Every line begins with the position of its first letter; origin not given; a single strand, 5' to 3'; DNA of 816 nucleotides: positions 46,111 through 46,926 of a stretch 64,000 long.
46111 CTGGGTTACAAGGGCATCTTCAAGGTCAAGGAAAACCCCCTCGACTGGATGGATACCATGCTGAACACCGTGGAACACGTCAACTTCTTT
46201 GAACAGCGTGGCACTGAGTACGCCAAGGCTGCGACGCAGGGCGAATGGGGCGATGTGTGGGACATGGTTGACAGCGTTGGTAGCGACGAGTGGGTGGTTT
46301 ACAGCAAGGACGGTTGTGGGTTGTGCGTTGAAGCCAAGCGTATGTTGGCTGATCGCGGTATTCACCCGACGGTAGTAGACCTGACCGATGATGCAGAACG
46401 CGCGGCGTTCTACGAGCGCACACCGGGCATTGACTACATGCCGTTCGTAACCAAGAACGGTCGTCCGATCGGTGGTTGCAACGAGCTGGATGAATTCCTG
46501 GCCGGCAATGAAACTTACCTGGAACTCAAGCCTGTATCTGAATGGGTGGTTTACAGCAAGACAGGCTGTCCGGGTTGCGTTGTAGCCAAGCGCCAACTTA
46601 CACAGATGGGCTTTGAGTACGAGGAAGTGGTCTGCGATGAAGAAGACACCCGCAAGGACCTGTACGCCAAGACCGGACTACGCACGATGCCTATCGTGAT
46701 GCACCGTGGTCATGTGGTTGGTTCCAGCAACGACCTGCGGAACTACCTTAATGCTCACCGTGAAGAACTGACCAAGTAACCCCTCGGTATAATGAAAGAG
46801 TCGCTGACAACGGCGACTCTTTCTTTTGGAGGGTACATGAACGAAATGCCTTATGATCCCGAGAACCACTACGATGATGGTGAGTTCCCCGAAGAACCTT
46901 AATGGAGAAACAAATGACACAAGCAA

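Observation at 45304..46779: NrdB with two tandem C-terminal glutaredoxin domains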

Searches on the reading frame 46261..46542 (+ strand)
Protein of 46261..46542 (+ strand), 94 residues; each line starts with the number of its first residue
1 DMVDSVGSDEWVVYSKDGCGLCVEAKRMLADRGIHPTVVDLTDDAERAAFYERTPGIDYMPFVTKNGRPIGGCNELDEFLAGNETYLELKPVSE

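Call 25: find_homologous_proteins(query=window:46261-46542:+, max_evalue=0.00001)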
Query seq(94 aa): no candidate shares three 5-residue words with the query. No homologue found.
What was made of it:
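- Tried and rejected: A word-indexed search of the 5.8-billion protein set with Grx1 alone returned no candidates at all (call 25).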

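Call 47: search_solved_structures(query=window:46282-46530:+, max_evalue=0.01, show_alignments=2)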
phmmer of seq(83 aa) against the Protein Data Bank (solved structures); distinct sequences matched with E-value up to 0.01: 12.
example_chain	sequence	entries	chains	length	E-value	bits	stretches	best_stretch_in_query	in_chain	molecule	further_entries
3rhb_A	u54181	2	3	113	2e-05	28.2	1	4-69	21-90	Glutaredoxin-C5, chloroplastic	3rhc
2khp_A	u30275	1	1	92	4.3e-05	27.1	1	5-69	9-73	GLUTAREDOXIN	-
1nm3_A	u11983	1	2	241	0.00015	25.4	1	6-74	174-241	Protein HI0572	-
2e7p_A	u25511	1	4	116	0.00025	24.7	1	5-77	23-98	Glutaredoxin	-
4tr0_A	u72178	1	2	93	0.00025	24.7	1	5-70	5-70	Glutaredoxin 3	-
1z7p_A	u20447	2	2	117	0.00025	24.6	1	5-77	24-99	glutaredoxin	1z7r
5zvl_A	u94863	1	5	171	0.00069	23.3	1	5-69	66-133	Glutaredoxin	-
2mzc_A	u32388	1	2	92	0.001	22.7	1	5-69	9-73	Glutaredoxin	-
5kqa_A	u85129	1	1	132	0.0014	22.3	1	3-70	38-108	Glutaredoxin-glutathione complex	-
2klx_A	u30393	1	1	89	0.0015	22.1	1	3-69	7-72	Glutaredoxin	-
3fz9_A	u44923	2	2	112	0.0021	21.7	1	4-69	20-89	Glutaredoxin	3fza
4tr1_A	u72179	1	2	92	0.0065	20.1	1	5-70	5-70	Glutaredoxin 3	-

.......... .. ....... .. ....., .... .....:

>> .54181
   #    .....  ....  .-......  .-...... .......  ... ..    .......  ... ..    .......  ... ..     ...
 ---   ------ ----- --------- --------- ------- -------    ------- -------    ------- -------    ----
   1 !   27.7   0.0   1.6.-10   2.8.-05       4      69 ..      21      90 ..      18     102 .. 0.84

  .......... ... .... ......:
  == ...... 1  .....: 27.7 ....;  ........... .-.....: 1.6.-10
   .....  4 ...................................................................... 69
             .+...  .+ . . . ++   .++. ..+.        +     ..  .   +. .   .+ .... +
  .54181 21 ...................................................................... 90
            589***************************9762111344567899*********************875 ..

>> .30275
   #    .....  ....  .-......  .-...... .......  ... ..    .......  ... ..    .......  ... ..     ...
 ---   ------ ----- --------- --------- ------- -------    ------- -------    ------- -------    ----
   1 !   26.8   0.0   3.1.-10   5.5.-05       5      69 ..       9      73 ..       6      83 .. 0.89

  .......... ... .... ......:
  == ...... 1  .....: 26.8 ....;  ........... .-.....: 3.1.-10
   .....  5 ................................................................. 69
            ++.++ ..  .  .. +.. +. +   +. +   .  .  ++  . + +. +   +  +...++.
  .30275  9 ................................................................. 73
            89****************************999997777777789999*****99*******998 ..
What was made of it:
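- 46285..46530 (+): Grx1 (aa 328-409), the inserted glutaredoxin domain. Active site CGLC is at aa 338-341 (nt 46315-46326), the cis-Pro site is YMP, and IGGCNEL follows. A linker, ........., comes after it. Best solved relatives are class I Grxs 3rhb, 2khp and 2e7p (call 47).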

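Call 58: search_protein_families(library=pfam, proteins=[window:46282-46530:+], max_evalue=0.01)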
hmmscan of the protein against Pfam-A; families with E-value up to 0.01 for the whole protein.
seq(83 aa): 2 families
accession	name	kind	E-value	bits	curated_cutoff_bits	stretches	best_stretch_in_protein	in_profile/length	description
PF00462.30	Glutaredoxin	-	2.9e-09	37.4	22.9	1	5-61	2-58/60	Glutaredoxin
PF05768.20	Glrx-like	-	0.00027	21.6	26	1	5-47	3-50/77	Glutaredoxin-like domain (DUF836)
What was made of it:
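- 46285..46530 (+): Pfam Glutaredoxin 37.4 bits alone (call 58).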

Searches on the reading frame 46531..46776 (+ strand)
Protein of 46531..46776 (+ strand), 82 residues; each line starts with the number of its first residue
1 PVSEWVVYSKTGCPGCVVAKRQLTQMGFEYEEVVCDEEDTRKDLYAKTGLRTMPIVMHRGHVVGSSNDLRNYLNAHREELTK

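Call 48: search_solved_structures(query=window:46531-46776:+, max_evalue=0.01, show_alignments=2)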
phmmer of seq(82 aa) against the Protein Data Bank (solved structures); distinct sequences matched with E-value up to 0.01: 27.
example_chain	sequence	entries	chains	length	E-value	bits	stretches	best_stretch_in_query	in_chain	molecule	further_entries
1nm3_A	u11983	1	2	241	1.2e-07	35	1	7-73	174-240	Protein HI0572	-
3uiw_A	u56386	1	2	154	6.2e-07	32.8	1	6-71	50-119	Glutaredoxin 2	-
2mzc_A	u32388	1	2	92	3.3e-06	30.5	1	5-70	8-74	Glutaredoxin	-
5zvl_A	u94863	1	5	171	3.8e-06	30.3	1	5-68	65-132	Glutaredoxin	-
2khp_A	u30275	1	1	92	1.5e-05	28.3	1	5-69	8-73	GLUTAREDOXIN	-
2cq9_A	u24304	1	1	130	2.7e-05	27.6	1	6-70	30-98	GLRX2 protein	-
2fls_A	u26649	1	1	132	3e-05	27.4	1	6-70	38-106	Glutaredoxin-2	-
2ht9_A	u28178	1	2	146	3.8e-05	27.1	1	6-70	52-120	Glutaredoxin-2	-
4tr0_A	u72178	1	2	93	9.9e-05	25.8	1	6-70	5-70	Glutaredoxin 3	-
7ncv_A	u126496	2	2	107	0.00029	24.3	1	5-69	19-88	Glutaredoxin, CPYC type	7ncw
5kqa_A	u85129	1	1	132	0.00032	24.1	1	5-68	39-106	Glutaredoxin-glutathione complex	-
1fov_A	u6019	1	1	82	0.00038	23.9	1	7-69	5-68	GLUTAREDOXIN 3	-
7c10_A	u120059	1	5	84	0.00085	22.8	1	3-68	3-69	Glutaredoxin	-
2e7p_A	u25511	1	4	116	0.0014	22.1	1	6-67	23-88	Glutaredoxin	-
1z7p_A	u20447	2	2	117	0.0015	22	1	6-67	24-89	glutaredoxin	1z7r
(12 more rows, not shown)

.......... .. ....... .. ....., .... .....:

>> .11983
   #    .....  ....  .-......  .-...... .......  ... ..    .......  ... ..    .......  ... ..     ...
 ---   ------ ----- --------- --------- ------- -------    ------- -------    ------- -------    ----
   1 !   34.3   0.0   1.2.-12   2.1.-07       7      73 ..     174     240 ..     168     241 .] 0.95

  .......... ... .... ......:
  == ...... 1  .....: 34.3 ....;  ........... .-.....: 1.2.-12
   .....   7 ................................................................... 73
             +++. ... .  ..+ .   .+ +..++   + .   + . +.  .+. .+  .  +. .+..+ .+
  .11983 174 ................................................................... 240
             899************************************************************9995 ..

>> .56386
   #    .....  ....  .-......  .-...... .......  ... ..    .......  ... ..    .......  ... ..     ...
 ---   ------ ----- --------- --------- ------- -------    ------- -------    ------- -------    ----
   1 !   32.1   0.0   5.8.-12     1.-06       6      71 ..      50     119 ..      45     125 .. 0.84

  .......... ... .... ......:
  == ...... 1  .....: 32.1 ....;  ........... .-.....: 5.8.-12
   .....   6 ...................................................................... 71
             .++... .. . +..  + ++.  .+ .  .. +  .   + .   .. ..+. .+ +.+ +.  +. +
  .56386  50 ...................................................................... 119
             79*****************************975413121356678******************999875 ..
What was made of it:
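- On Glutaredoxin domain (Pfam PF00462), tested for each repeat: The best solved relatives are glutathione-type class I Grxs (calls 47, 48).
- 46531..46776 (+): Grx2 (aa 410-491), the resident glutaredoxin domain. Active site CPGC is at aa 422-425 (nt 46567-46578), the cis-Pro site is TMP, and VGSSNDL follows. The best solved relative is the Grx domain of H. influenzae HI0572, 1nm3 (call 48).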

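Call 58: search_protein_families(library=pfam, proteins=[window:46531-46776:+], max_evalue=0.01)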
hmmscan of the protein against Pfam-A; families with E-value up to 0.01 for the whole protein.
seq(82 aa): 4 families
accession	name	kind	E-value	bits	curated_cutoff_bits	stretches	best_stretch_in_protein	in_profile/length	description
PF00462.30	Glutaredoxin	-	3.7e-12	46.7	22.9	1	6-63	2-60/60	Glutaredoxin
PF13417.12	GST_N_3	-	1.2e-07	32.4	22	1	8-78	2-72/75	Glutathione S-transferase, N-terminal domain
PF13409.12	GST_N_2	-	0.0055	17.7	25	1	24-75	15-69/70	Glutathione S-transferase, N-terminal domain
PF02798.26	GST_N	-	0.0073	17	20.9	1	7-69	5-70/76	Glutathione S-transferase, N-terminal domain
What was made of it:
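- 46531..46776 (+): Pfam Glutaredoxin 46.7 bits alone (call 58).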
